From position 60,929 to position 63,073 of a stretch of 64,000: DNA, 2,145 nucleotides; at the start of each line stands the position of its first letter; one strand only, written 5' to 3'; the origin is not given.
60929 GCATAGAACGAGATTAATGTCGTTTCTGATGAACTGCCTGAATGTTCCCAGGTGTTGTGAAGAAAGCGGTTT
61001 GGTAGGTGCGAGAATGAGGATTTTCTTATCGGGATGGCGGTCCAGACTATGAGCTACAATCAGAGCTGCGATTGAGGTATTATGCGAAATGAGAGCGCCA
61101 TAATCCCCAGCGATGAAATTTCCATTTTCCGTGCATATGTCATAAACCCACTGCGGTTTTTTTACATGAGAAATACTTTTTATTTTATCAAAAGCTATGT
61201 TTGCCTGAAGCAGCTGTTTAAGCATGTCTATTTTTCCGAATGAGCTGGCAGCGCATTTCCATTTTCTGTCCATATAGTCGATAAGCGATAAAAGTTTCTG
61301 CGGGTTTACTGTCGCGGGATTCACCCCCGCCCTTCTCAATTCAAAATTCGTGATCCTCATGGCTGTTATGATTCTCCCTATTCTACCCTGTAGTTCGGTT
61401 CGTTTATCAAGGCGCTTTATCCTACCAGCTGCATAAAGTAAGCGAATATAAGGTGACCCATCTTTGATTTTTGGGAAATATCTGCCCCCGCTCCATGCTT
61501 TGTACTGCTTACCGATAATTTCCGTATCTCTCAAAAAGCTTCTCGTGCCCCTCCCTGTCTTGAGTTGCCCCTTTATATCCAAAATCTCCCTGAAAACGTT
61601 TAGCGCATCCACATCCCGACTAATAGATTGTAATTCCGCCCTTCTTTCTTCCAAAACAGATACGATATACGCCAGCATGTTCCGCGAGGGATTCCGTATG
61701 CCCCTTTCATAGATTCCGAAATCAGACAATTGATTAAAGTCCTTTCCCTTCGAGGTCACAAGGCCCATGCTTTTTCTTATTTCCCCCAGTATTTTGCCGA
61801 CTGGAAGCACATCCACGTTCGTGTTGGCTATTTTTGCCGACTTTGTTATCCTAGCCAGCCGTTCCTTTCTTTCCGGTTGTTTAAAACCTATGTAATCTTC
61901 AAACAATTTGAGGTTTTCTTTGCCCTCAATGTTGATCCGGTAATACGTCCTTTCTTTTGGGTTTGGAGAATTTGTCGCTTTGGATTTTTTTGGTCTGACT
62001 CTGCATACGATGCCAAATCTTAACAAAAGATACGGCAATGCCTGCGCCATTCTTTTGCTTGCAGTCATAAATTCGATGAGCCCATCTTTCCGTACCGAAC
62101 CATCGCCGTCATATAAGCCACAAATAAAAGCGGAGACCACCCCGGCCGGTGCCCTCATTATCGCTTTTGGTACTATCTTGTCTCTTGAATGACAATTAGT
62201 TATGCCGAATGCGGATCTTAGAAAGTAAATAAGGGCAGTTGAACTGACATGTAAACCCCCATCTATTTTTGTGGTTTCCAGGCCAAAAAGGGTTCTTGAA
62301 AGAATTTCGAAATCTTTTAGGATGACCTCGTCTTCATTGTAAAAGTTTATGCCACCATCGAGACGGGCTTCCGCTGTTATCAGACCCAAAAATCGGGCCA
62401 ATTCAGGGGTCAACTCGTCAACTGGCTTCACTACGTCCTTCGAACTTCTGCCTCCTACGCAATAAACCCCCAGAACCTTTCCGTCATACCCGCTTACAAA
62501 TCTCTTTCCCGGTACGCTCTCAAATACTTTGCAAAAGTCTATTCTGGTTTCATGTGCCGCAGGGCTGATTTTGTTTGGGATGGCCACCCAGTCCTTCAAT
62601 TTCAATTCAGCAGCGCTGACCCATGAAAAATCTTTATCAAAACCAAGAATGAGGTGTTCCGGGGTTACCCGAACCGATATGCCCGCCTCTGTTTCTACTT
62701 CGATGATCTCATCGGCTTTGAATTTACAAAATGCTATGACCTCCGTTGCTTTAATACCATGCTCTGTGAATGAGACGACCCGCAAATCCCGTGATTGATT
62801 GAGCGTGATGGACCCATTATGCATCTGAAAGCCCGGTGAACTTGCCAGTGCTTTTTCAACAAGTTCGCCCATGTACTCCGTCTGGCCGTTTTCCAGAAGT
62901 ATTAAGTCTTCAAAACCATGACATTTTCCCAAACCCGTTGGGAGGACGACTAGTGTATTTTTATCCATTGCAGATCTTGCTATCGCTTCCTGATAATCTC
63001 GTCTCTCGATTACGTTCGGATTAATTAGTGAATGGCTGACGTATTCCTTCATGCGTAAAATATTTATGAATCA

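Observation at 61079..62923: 615-aa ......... intein splitting the Walker A motif (GK|T) of a helicase-only Hef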

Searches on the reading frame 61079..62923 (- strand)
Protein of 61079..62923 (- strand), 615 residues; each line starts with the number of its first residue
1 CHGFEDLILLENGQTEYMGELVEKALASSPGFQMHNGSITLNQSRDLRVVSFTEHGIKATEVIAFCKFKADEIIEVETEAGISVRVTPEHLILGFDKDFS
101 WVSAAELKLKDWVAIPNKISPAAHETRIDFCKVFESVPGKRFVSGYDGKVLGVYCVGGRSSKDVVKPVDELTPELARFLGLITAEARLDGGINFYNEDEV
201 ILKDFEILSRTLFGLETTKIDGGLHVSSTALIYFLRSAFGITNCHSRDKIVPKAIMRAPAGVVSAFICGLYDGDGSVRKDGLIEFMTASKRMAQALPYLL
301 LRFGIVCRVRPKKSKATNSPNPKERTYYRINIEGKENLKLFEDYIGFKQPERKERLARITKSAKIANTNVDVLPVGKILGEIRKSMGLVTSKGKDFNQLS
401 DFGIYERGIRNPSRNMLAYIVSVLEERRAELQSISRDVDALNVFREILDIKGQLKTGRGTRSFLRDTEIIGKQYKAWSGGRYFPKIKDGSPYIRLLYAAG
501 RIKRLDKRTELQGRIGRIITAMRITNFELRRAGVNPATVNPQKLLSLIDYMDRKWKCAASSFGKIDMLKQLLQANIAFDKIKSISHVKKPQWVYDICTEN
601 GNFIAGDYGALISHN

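Call 4: search_protein_families(library=pfam, proteins=[window:61079-62923:-], max_evalue=0.1)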
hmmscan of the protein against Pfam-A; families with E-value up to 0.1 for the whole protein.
window:61079-62923:- (615 aa): 3 families
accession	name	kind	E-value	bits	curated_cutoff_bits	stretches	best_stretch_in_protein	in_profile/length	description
PF14890.11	Intein_splicing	-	4e-20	72.6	35.8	1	8-615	1-155/155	Intein splicing domain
PF14528.11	LAGLIDADG_3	-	1.3e-15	57.8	22.5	1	262-346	2-82/82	LAGLIDADG-like domain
PF05204.19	Hom_end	-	0.019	15.5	21.1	1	252-338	3-90/110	Homing endonuclease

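Call 5: search_protein_families(library=ncbifam, proteins=[window:61079-62923:-], max_evalue=0.1)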
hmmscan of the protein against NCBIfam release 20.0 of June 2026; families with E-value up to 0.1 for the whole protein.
window:61079-62923:- (615 aa): 13 families
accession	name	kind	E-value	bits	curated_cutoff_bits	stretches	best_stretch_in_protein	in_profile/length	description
NF011418.0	PRK14845.1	equivalog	2.7e-33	114.8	756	2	70-432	90-377/1049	translation initiation factor IF-2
NF011287.0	PRK14698.1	equivalog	9.5e-24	83.5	1238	2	57-339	299-555/1017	V-type ATP synthase subunit A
NF003157.0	PRK04132.1-2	equivalog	1.4e-23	82.8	1103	1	171-377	168-370/864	replication factor C small subunit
NF005852.0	PRK07773.1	equivalog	1.3e-21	76.7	780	2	239-425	588-778/886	replicative DNA helicase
NF003159.0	PRK04132.1-4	equivalog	4.4e-21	74.6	999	2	169-376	178-358/852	replication factor C small subunit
NF011491.0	PRK14898.1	equivalog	4.2e-20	71.4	783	1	7-451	83-513/860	DNA-directed RNA polymerase subunit A''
NF045703.1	rSAM_Tes_intein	exception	2.7e-13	48.6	1700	2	159-363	355-561/1040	tetraether lipid synthase Tes, intein-containing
TIGR01445.1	intein_Nterm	domain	1.7e-09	38.5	24.5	1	5-93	5-82/83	intein N-terminal splicing region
NF038098.1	GyrA_w_intein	exception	9.1e-09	33.8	1850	1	241-378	314-443/1232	intein-containing DNA gyrase subunit A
NF006207.0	PRK08332.1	equivalog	2.2e-07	28.5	2400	1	245-372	1079-1210/1684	vitamin B12-dependent ribonucleotide reductase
NF011302.0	PRK14714.1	equivalog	2.8e-06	25.2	1791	1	20-122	954-1059/1350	DNA-directed DNA polymerase II large subunit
NF007072.0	PRK09519.1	equivalog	7.5e-06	24.6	1024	1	248-341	445-550/790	intein-containing recombinase RecA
NF011303.0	PRK14715.1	equivalog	1.7e-05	22.1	1585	1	192-363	1142-1325/1627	DNA-directed DNA polymerase II large subunit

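Call 13: find_homologous_proteins(query=window:61079-62923:-, max_evalue=0.00001)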
Query window:61079-62923:- (615 aa): 32 proteins with E <= 0.00001 among 8000 candidates.
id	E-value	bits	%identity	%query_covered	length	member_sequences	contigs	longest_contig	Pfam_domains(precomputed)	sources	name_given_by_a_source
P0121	6.2e-143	496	43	96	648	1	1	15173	PF14528.12,PF14890.12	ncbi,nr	ncbi:MAG: hypothetical protein HYW27_03435 [Candidatus Aenigmarchaeota archaeon]|nr:hypothetical pro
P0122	1.5e-84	303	36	71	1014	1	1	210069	PF07517.21,PF00270.36,PF14528.12,PF00271.38,PF04851.22,PF14890.12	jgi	jgi:ERCC4-related helicase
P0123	1.2e-78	283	35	68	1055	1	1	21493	PF00270.36,PF21210.4,PF14528.12,PF00271.38,PF04851.22,PF14890.12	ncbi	-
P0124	1.9e-78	283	35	73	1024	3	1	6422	PF00270.36,PF21210.4,PF14528.12,PF00271.38,PF04851.22,PF14890.12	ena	-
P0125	3.2e-77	279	34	70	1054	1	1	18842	PF00270.36,PF21210.4,PF14528.12,PF00271.38,PF04851.22,PF14890.12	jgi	jgi:ERCC4-related helicase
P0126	6.8e-52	195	35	53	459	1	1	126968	PF14528.12,PF14890.12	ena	-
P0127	3.9e-38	150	29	73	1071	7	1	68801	PF13431.13,PF13414.13,PF00004.36,PF13428.13,PF17862.8,PF14890.12,PF14559.13,PF24575.2,PF25575.1,PF10516.16,PF13371.13,PF00515.35,PF12895.14,PF13424.13,PF21033.5,PF13432.13,PF14528.12,PF13181.13,PF07719.24,PF13174.13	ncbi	ncbi:MAG: tetratricopeptide repeat protein [Candidatus Micrarchaeia archaeon]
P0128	2.2e-32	131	32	52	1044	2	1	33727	PF13431.13,PF23914.2,PF13414.13,PF00004.36,PF13428.13,PF14890.12,PF14559.13,PF25575.1,PF10516.16,PF13371.13,PF00515.35,PF13424.13,PF21033.5,PF13432.13,PF14528.12,PF13181.13,PF07719.24,PF13174.13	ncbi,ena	-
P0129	3.3e-32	130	26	72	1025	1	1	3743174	PF08542.17,PF25361.2,PF14528.12,PF00004.36,PF13177.13,PF14890.12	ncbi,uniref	ncbi:replication factor C small subunit [Halorarius halobius]|uniref:replication factor C small subu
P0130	4.7e-26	110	26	72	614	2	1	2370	PF13175.13,PF13476.13,PF14528.12,PF02463.26,PF14890.12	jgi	-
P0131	6.4e-26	109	30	36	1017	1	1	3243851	PF08542.17,PF25361.2,PF14528.12,PF00004.36,PF13177.13,PF14890.12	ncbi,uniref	ncbi:replication factor C small subunit [Haloplanus salilacus]|uniref:replication factor C small sub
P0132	2.1e-25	108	24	72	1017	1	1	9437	PF08542.17,PF16193.12,PF25361.2,PF14528.12,PF00004.36,PF21960.3,PF13177.13,PF14890.12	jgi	jgi:DNA polymerase III delta prime subunit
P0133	4.3e-22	97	24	69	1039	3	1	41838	PF02881.25,PF02978.27,PF14528.12,PF00448.29,PF14890.12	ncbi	ncbi:MAG: signal recognition particle receptor subunit alpha [Candidatus Aenigmatarchaeota archaeon]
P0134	3.6e-21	94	28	50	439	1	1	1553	PF14528.12,PF14890.12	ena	-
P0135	9.0e-20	89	25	52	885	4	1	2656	PF08423.18,PF14528.12,PF14890.12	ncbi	ncbi:MAG: LAGLIDADG family homing endonuclease, partial [Conexivisphaerales archaeon]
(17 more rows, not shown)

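Call 18: search_solved_structures(query=window:61079-62923:-, max_evalue=0.01, show_alignments=2)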
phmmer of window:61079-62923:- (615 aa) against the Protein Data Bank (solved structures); distinct sequences matched with E-value up to 0.01: 9.
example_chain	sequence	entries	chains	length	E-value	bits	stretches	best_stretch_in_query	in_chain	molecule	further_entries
7qss_A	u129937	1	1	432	7.8e-23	84.1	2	159-339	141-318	V-type ATP synthase alpha chain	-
7qsu_A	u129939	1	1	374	1.6e-22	83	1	159-339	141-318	V-ATPase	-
7qst_A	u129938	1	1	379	4.5e-16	61.8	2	158-309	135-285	V-type ATP synthase subunit A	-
2cw7_A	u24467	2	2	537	2.2e-11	46.2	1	191-305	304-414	Endonuclease PI-PkoII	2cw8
2lqm_A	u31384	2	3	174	2.5e-07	32.9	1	49-113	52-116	Pho radA intein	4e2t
1dq3_A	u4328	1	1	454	4.5e-07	32.1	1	248-367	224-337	ENDONUCLEASE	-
4e2u_A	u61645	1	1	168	4.5e-07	32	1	49-113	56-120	Pho radA intein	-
4o1s_A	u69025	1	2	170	0.0001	24.3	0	38-115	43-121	V-type ATP synthase alpha chain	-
6rpq_A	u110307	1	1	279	0.0069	18.2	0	5-139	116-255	Ubiquitin-like protein SMT3,1108aa long hypothetical cell division control protein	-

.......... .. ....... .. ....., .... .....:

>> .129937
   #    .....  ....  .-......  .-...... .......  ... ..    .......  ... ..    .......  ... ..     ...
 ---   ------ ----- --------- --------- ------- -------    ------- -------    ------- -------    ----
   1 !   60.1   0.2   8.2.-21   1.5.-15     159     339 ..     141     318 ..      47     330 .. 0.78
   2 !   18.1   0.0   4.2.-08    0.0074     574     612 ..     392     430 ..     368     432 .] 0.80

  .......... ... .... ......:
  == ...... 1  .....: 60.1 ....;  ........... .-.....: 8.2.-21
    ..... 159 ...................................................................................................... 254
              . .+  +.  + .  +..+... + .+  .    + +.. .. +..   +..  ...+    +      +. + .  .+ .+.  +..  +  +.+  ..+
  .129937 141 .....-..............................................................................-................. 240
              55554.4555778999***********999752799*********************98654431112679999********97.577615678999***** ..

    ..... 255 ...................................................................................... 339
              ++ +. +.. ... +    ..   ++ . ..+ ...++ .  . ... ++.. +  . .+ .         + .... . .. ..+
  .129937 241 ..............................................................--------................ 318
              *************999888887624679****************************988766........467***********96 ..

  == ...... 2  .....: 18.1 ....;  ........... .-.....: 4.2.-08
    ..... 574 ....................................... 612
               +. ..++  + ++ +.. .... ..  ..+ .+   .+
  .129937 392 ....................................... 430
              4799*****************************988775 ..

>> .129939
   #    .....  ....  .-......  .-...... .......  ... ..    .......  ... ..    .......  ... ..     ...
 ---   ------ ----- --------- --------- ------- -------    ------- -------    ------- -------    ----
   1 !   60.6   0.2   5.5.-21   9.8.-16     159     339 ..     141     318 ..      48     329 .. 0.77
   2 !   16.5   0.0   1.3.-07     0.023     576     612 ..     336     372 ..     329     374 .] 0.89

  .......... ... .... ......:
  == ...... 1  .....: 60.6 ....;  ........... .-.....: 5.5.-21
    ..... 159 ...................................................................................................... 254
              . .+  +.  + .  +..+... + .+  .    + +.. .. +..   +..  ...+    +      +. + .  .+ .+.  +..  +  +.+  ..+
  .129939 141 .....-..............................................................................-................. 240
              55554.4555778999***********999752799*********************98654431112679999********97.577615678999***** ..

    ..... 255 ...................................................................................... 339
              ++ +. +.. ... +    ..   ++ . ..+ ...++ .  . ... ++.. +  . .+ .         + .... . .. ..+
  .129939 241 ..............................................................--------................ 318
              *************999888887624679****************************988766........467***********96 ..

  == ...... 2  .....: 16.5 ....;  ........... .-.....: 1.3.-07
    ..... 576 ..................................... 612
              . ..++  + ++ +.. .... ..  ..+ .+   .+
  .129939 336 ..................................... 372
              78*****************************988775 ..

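Call 28: predict_structure(alignment_id=A1)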
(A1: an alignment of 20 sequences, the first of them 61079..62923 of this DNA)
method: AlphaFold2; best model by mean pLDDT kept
length: 615 residues; sequences in the alignment: 20
mean_pLDDT: 84.9   pTM: 0.83
mean pLDDT of the five models: 84.9, 84.4, 84.0, 83.4, 83.2
residues with pLDDT >= 90: 357; 70-90: 167; 50-70: 49; < 50: 42
segments of 3 or more residues with pLDDT < 50: 453-489, 500-502
pLDDT, mean of each block of 10 residues (from residue 1): 92 92 87 81 82 89 93 95 95 88 96 92 88 90 83 81 89 98 92 94 98 96 94 94 84 94 98 94 94 95 94 80 88 93 96 94 72 89 89 71 83 89 94 90 74 44 40 42 43 52 53 84 86 65 81 93 93 90 92 92 89 89
secondary structure, 60 per line:
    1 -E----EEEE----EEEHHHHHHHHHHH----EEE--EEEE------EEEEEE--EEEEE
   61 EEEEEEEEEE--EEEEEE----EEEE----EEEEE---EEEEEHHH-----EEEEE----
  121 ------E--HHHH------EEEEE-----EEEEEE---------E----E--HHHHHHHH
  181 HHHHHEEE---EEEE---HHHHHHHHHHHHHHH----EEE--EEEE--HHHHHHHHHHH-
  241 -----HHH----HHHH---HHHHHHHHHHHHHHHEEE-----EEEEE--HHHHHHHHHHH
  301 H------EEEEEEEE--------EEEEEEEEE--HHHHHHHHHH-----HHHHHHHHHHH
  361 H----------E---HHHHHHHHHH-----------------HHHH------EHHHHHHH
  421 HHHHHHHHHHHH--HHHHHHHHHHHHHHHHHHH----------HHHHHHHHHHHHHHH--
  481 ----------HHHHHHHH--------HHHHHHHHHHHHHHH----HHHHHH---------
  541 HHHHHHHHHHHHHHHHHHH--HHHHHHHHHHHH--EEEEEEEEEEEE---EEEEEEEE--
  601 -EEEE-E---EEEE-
elements in order: E7-10 E15-17 H18-28 E33-35 E38-41 E48-53 E56-70 E73-78 E83-86 E91-95 E99-103 E112-116 H130-133 E140-144 E150-155 H173-185 E186-188 E192-195 H199-213 E218-220 E223-226 H229-239 H253-256 H260-274 E275-277 E283-287 H290-301 E308-315 E324-332 H335-344 H350-361 H376-385 H403-406 H414-432 H435-453 H464-478 H491-498 H507-521 H526-531 H541-559 H562-573 E576-587 E591-598 E602-605 E611-614

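Call 34: fold_search(model_id=the predicted structure, library=pdb)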
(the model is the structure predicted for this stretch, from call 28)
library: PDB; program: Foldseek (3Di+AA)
matches with E <= 10: 377; with E <= 0.001: 41
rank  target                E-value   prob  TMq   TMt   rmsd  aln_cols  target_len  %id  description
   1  7qss                  2.9e-26  1.00  0.59  0.83   4.5       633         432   19  Crystal structure of homing endonuclease-associated TliVMA intein (C1A) (released 2022-03-30)
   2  7qsu                  3.9e-23  1.00  0.51  0.83   6.3       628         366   18  Crystal structure of homing endonuclease-associated TliVMA intein (C1A, d333-339) (released 2022-03-30)
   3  2cw7                  1.3e-20  1.00  0.55  0.62   9.9       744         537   14  Crystal structure of intein homing endonuclease II (released 2006-04-18)
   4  7qst                  7.5e-19  1.00  0.46  0.76  14.2       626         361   16  Crystal structure of homing endonuclease-associated PhoVMA intein (C1A) (released 2022-03-30)
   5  1dq3                  4.5e-18  1.00  0.51  0.66  12.6       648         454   16  CRYSTAL STRUCTURE OF AN ARCHAEAL INTEIN-ENCODED HOMING ENDONUCLEASE PI-PFUI (released 2000-07-05)
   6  1ef0_A                2.3e-08  1.00  0.30  0.41  23.0       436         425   14  CRYSTAL STRUCTURE OF PI-SCEI MINIPRECURSOR (released 2000-06-07)
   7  1vde_B                3.5e-08  1.00  0.31  0.42   9.0       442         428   13  PI-SCEI, A HOMING ENDONUCLEASE WITH PROTEIN SPLICING ACTIVITY (released 1998-04-08)
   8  1dfa                  3.7e-08  1.00  0.30  0.43  22.1       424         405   13  CRYSTAL STRUCTURE OF PI-SCEI IN C2 SPACE GROUP (released 1999-12-08)
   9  1vde_A                9.4e-08  1.00  0.30  0.41  23.6       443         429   14  PI-SCEI, A HOMING ENDONUCLEASE WITH PROTEIN SPLICING ACTIVITY (released 1998-04-08)
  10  1lwt_A                1.1e-07  1.00  0.30  0.39  24.0       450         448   12  Crystal structure of the intein homing endonuclease PI-SceI bound to its substrate DNA (Ca2+ free) (released 2002-09-27)
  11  1lws_A                1.2e-07  1.00  0.29  0.40  18.0       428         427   13  Crystal structure of the intein homing endonuclease PI-SceI bound to its recognition sequence (released 2002-09-27)
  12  5o9i_B                1.3e-07  1.00  0.18  0.62   2.0       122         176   17  Crystal structure of transcription factor IIB Mvu mini-intein (released 2017-11-01)
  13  1um2_B                2.7e-07  1.00  0.30  0.41  22.5       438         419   12  Crystal Structure of the Vma1-Derived Endonuclease with the Ligated Extein Segment (released 2004-09-22)
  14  5o9i_A                3.3e-07  1.00  0.18  0.63   2.0       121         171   17  Crystal structure of transcription factor IIB Mvu mini-intein (released 2017-11-01)
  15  1jva_B                3.7e-07  1.00  0.29  0.40  22.1       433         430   13  CRYSTAL STRUCTURE OF THE VMA1-DERIVED ENDONUCLEASE BEARING THE N AND C EXTEIN PROPEPTIDES (released 2002-08-29)
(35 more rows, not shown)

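Call 37: find_related_loci(query=A3, collection=genome_contigs, flank=5000)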
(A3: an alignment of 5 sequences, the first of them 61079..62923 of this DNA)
Query A3 (615 aa) in genome_contigs; peptide patterns used: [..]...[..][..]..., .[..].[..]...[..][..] (x = any residue, [..] = any of these).
209 stretches matched a pattern; 40 encode a relative of the query (tblastn E <= 1e-3); 40 distinct loci.
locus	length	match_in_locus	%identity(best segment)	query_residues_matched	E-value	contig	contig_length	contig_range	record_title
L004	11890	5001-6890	43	1-615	2e-162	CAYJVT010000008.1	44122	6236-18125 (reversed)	MAG TPA_asm: uncultured archaeon isolate ERP125453_co1_377 genome assembly, contig: NODE_623_length_44122_cov_16.254295,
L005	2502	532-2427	43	1-615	9e-172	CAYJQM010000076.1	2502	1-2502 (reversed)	MAG TPA_asm: uncultured archaeon isolate ERP125453_co1_281 genome assembly, contig: NODE_63663_length_2502_cov_5.715979,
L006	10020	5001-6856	43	1-615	4e-153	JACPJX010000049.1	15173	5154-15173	MAG: Candidatus Aenigmatarchaeota archaeon isolate NC_groundwater_479_Ag_S-0.1um_50_8 S35_SO-1_scaffold_396379, whole ge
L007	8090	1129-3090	32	1-615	2e-81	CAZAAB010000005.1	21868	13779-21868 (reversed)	MAG TPA_asm: Candidatus Woesearchaeota archaeon isolate SRP141376_co2_396 genome assembly, contig: NODE_4999_length_2186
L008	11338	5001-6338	36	1-374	6e-23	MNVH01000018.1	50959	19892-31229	MAG: Candidatus Micrarchaeota archaeon CG1_02_55_22 cg1_0.2_scaffold_361_c, whole genome shotgun sequence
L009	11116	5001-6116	27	71-469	7e-23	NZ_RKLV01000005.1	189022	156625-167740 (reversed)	Halorutilus salinus strain F3-133 F3-133-c5, whole genome shotgun sequence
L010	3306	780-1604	28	169-436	3e-19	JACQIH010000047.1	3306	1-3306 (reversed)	MAG: Candidatus Aenigmatarchaeota archaeon isolate NC_groundwater_1120_Ag_S-0.1um_53_80 S_p1_S3_coassembly_k141_1271950,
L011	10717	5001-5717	28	166-397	4e-18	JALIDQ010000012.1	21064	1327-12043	MAG: Candidatus Nanohalarchaeota archaeon QJJ-9 isolate QJJ-9_bin.46 NODE_12_length_21064_cov_2.625066, whole genome sho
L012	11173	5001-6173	25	8-441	4e-16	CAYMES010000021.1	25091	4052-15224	MAG TPA_asm: Candidatus Woesearchaeota archaeon isolate SRP141376_co2_243 genome assembly, contig: NODE_4201_length_2509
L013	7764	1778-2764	23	8-374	6e-16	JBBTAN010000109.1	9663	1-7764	MAG: Nanoarchaeota archaeon isolate H43-bin069_1 H43_bin069_1_000000000109, whole genome shotgun sequence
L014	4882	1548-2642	24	8-399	9e-16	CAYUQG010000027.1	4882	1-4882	MAG TPA_asm: Candidatus Woesearchaeota archaeon isolate SRP178699_co1_166 genome assembly, contig: NODE_26029_length_488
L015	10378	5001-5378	36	262-385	1e-15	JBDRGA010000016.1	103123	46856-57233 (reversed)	MAG: Candidatus Woesearchaeota archaeon isolate MEGAHIT-group-1.404 k141_12639137, whole genome shotgun sequence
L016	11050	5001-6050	24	8-392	2e-15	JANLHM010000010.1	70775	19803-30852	MAG: Nanoarchaeota archaeon isolate P6-17 k99_268396, whole genome shotgun sequence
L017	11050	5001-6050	25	8-392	5e-15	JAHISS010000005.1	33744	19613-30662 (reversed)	MAG: Nanoarchaeota archaeon isolate MM_PC_MetaG.mb.185 MM_PC_MetaG.mb.185_k141_51582, whole genome shotgun sequence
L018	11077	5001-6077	24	8-397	1e-14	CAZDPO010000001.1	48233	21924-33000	MAG TPA_asm: Candidatus Woesearchaeota archaeon isolate SRP178699_co1_618 genome assembly, contig: NODE_639_length_48233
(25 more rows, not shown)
